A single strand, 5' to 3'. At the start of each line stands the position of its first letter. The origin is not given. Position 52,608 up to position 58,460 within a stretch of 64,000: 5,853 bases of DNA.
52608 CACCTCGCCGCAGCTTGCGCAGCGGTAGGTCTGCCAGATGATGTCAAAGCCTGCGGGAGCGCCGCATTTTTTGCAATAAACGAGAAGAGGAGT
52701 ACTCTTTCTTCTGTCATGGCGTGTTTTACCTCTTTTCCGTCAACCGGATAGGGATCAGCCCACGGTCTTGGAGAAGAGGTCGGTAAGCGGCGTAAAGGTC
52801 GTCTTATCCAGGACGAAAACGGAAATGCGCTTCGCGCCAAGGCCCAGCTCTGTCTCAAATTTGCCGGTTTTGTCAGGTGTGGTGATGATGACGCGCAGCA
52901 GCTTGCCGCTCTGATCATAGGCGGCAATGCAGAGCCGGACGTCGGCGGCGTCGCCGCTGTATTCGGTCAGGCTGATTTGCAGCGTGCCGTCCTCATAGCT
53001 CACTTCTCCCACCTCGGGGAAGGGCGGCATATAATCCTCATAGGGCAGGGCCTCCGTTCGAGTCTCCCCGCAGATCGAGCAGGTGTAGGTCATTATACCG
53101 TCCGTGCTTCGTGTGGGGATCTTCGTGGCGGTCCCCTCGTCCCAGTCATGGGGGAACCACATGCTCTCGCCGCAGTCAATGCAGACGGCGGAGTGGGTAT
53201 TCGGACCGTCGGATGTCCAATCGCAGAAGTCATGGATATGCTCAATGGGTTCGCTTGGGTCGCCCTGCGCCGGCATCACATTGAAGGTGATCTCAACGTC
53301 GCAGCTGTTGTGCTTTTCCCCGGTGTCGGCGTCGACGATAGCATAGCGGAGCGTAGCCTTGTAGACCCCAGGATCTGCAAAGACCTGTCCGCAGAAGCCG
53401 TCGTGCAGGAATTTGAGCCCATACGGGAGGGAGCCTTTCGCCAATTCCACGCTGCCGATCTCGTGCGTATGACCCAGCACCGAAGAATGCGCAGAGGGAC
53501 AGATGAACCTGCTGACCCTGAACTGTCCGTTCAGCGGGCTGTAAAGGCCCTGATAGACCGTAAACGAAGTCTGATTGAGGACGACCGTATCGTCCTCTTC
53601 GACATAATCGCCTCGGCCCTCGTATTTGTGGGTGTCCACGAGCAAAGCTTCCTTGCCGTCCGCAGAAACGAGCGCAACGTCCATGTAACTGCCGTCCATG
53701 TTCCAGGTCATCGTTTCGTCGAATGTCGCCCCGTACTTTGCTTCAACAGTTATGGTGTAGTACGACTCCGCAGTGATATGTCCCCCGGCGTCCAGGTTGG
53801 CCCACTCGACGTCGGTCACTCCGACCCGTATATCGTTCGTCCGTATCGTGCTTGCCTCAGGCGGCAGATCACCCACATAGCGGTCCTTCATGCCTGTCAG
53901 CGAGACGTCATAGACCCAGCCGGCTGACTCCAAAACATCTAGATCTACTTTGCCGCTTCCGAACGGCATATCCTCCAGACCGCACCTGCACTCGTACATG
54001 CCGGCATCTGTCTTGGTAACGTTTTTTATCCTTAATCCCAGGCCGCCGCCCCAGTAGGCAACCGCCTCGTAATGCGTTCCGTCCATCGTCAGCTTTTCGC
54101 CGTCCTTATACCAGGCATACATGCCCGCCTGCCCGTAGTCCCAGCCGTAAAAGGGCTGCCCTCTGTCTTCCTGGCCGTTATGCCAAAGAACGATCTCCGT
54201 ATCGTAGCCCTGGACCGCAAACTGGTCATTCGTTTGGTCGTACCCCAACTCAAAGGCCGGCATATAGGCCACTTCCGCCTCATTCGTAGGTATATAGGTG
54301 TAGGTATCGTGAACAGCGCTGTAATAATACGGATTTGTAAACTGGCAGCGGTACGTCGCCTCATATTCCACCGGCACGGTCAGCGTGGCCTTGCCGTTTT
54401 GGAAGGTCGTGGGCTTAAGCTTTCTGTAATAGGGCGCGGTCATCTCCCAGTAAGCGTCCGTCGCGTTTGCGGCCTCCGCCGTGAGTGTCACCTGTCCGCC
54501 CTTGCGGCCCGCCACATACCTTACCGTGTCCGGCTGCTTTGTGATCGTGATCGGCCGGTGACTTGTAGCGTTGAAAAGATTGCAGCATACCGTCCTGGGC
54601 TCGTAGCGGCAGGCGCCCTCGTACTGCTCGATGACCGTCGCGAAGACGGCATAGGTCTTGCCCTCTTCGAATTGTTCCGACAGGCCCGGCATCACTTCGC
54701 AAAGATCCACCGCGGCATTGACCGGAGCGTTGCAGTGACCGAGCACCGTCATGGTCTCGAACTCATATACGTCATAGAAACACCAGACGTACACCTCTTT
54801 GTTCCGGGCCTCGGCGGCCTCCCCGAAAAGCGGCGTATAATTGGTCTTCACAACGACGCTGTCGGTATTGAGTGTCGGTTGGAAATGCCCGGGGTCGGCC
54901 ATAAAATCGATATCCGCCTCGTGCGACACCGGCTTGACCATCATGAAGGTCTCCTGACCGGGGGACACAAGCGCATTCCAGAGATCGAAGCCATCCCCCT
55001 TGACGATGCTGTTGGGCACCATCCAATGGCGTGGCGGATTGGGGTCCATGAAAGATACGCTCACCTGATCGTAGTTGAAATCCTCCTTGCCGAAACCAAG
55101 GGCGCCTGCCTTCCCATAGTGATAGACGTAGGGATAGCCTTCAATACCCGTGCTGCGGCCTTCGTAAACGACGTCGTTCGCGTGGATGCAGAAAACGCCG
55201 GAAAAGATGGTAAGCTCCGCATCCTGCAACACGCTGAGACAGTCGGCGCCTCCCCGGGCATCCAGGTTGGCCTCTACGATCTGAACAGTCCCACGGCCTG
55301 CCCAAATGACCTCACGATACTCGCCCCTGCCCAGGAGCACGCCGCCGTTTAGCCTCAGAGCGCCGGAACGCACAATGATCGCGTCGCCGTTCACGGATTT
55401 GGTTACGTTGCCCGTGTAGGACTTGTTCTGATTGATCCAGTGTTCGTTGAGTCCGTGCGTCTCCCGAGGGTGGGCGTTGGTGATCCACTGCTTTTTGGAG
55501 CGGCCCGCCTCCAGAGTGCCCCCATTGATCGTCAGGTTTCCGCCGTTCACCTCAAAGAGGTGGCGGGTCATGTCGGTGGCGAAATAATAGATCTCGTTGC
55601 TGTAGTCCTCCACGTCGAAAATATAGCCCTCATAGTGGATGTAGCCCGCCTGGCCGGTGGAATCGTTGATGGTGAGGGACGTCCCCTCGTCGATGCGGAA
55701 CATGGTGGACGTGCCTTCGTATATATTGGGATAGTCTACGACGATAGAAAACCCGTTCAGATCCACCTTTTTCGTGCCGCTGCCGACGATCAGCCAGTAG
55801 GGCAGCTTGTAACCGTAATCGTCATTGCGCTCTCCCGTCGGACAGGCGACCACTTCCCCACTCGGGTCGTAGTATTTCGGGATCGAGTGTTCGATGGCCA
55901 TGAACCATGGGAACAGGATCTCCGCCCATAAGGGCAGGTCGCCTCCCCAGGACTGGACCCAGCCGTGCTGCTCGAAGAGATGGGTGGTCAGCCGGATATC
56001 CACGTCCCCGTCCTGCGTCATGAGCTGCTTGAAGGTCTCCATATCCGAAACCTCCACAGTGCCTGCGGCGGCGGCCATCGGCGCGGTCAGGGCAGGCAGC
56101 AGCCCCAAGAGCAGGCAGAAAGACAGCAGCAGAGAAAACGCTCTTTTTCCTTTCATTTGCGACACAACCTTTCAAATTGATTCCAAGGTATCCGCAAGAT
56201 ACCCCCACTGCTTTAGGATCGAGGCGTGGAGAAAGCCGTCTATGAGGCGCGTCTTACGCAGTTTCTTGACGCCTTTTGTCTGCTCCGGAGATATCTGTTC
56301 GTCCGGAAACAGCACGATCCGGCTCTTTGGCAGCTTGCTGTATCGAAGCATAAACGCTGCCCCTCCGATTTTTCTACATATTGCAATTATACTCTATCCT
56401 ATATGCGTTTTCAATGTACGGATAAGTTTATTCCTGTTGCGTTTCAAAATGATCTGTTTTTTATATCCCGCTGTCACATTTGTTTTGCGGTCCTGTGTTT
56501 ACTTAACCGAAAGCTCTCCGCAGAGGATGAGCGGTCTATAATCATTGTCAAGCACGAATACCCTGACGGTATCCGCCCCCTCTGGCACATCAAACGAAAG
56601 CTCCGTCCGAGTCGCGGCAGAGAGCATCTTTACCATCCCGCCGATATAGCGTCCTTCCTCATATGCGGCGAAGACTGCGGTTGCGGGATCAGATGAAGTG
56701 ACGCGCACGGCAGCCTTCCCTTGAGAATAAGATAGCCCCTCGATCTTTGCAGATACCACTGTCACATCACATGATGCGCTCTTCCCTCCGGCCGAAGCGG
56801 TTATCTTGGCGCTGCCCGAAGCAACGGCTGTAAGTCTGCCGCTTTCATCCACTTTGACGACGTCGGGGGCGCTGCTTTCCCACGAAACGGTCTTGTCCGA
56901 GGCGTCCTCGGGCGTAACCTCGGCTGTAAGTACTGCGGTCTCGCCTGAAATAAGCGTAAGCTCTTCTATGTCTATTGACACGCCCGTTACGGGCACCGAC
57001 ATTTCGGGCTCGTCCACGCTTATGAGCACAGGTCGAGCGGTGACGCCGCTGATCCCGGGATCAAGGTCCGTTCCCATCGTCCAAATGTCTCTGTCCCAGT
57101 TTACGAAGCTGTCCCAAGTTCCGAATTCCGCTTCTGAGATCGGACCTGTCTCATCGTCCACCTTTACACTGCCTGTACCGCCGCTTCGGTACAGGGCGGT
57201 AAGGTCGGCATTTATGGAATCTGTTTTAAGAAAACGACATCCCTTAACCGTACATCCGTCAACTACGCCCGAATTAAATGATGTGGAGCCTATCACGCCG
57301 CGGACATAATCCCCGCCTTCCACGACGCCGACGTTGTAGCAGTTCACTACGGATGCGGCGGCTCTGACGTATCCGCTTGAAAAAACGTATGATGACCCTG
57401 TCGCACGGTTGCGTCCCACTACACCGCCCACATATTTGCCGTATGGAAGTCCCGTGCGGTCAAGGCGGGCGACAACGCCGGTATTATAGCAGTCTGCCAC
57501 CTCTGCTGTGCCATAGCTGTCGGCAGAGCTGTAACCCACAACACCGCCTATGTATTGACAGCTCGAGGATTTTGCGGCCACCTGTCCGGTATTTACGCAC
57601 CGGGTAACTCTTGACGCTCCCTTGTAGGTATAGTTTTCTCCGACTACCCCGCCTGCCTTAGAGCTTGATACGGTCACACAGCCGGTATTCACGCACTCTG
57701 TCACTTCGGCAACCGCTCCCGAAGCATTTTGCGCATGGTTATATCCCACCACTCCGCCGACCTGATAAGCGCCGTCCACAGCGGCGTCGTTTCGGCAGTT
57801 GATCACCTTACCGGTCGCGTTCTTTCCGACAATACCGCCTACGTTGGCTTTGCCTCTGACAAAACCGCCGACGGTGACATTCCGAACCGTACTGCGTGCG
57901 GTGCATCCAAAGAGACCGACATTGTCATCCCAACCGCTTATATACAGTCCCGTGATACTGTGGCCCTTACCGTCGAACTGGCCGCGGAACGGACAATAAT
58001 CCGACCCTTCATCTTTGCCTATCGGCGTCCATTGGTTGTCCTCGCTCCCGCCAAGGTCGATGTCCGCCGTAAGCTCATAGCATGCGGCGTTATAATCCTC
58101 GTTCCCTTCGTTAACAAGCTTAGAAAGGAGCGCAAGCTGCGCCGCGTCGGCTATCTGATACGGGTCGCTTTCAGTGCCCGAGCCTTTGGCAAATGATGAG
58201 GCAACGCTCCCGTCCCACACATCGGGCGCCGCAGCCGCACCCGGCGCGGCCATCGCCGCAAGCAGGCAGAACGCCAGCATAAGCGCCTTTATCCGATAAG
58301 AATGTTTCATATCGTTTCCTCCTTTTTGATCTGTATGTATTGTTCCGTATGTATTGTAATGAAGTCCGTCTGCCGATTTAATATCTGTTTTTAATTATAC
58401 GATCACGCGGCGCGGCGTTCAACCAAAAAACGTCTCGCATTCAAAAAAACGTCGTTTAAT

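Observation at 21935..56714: Four unrelated large secreted proteins end in the same ~70-80-aa C-terminal module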

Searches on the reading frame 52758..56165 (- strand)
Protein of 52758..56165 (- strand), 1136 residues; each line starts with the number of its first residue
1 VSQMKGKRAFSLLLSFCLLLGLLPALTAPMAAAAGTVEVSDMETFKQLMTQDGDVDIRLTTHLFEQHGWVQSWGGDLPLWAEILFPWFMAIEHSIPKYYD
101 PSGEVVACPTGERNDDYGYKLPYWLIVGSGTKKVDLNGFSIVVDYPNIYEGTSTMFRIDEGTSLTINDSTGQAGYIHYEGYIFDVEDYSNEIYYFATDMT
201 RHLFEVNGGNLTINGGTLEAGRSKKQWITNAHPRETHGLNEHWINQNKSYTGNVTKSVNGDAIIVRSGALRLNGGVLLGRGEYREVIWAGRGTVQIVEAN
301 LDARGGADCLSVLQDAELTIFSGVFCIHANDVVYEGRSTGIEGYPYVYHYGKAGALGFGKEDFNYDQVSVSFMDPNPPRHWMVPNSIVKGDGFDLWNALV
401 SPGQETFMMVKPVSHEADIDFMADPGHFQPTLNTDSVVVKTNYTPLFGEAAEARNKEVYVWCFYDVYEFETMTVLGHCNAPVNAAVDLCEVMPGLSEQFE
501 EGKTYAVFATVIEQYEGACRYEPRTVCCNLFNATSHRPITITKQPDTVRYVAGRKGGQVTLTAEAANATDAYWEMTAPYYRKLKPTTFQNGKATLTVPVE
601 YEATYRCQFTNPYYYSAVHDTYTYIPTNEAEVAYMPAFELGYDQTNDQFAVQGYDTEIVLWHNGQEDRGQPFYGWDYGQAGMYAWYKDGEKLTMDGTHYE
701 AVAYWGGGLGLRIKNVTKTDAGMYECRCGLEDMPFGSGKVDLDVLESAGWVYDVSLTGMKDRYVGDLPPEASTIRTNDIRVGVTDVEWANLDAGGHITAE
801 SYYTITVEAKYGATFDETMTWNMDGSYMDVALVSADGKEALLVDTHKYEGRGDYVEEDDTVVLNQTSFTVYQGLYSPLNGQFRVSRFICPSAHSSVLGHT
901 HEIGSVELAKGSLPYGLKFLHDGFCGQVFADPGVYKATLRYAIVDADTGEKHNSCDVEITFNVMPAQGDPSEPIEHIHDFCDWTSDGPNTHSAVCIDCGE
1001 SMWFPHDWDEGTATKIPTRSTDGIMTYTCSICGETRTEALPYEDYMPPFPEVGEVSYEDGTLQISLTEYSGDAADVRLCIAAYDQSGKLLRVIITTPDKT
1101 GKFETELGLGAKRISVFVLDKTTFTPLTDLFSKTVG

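Call 10: search_protein_families(library=pfam, proteins=[window:52758-56165:-], max_evalue=0.1)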
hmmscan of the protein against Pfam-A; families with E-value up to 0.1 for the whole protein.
window:52758-56165:- (1136 aa): 4 families
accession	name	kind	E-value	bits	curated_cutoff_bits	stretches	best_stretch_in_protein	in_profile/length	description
PF13927.12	Ig_3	-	8.4e-07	29.9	30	1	683-727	33-75/78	Immunoglobulin domain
PF07679.22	I-set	-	0.0011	19.4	23.7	1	684-727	33-74/90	Immunoglobulin I-set domain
PF07686.23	V-set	-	0.0022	18.6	26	1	709-744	73-108/109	Immunoglobulin V-set domain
PF13895.12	Ig_2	-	0.0042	17.7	27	1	683-743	31-78/79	Immunoglobulin domain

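Call 11: search_protein_families(library=ncbifam, proteins=[window:52758-56165:-], max_evalue=0.1)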
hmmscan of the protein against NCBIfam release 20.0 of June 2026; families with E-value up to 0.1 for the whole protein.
window:52758-56165:- (1136 aa): 0 families

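Call 38: find_related_loci(query=window:52758-56165:-, collection=genome_contigs, flank=8000)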
Query window:52758-56165:- (1136 aa) in genome_contigs; peptide patterns used: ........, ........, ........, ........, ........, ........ (x = any residue, [..] = any of these).
313 stretches matched a pattern; 1 encode a relative of the query (tblastn E <= 1e-3); 1 distinct loci.
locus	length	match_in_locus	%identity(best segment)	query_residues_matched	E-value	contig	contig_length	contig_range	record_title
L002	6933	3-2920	65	169-1132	0e+0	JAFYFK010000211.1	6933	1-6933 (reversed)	MAG: Bacillota bacterium isolate RGIG7041 Sheep_Rumen.Co__c3169639, whole genome shotgun sequence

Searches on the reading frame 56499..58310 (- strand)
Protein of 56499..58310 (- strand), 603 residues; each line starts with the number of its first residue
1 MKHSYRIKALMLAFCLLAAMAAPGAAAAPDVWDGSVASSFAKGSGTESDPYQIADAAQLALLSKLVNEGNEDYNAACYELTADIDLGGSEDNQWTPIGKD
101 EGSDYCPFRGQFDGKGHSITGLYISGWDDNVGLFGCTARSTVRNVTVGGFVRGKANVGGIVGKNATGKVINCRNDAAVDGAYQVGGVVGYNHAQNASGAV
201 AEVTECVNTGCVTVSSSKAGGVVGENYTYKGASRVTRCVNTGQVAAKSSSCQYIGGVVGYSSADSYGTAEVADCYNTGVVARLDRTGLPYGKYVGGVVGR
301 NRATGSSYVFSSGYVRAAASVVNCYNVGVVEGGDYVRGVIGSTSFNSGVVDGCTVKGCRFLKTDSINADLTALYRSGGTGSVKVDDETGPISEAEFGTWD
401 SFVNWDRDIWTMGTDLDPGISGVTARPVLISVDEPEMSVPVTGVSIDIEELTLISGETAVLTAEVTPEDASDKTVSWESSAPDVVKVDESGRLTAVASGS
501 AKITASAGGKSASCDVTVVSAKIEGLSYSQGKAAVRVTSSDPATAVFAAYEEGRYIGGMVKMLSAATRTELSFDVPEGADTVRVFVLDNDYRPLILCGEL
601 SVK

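Call 10: search_protein_families(library=pfam, proteins=[window:56502-58310:-], max_evalue=0.1)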
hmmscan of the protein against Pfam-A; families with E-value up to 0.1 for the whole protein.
window:56502-58310:- (603 aa): 3 families
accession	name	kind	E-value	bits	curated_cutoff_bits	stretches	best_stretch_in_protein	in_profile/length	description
PF02368.24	Big_2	-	6.3e-16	58.5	22.8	1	440-511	1-74/79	Bacterial Ig-like domain (group 2)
PF07581.17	Glug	-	2.4e-10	40.5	20.5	4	156-178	4-27/28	The GLUG motif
PF22359.2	Big-like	-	2.2e-07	31.4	27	1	474-518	2-46/48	Bacterial Ig-like domain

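Call 11: search_protein_families(library=ncbifam, proteins=[window:56502-58310:-], max_evalue=0.1)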
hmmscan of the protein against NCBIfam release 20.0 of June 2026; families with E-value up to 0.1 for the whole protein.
window:56502-58310:- (603 aa): 0 families

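Call 18: find_encoding_contigs(protein=window:56499-58310:-, flank=2000, max_places=4)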
Protein window:56499-58310:- (603 aa): 4 contigs read that carry it; 1 place shown.
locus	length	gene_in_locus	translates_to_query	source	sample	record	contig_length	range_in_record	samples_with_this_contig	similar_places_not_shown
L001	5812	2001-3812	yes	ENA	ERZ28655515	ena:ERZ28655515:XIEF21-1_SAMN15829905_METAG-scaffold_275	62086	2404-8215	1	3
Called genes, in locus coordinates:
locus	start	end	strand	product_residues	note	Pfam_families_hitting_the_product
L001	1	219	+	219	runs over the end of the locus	PF01427:Peptidase_M15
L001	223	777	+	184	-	PF02870:Methyltransf_1N (weak), PF01035:DNA_binding_1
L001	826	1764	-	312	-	PF00056:Ldh_1_N, PF02866:Ldh_1_C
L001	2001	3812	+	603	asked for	PF07581:Glug (faint), PF02368:Big_2, PF22359:Big-like (weak)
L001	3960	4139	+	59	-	-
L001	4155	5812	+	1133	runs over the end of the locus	PF13927:Ig_3 (faint)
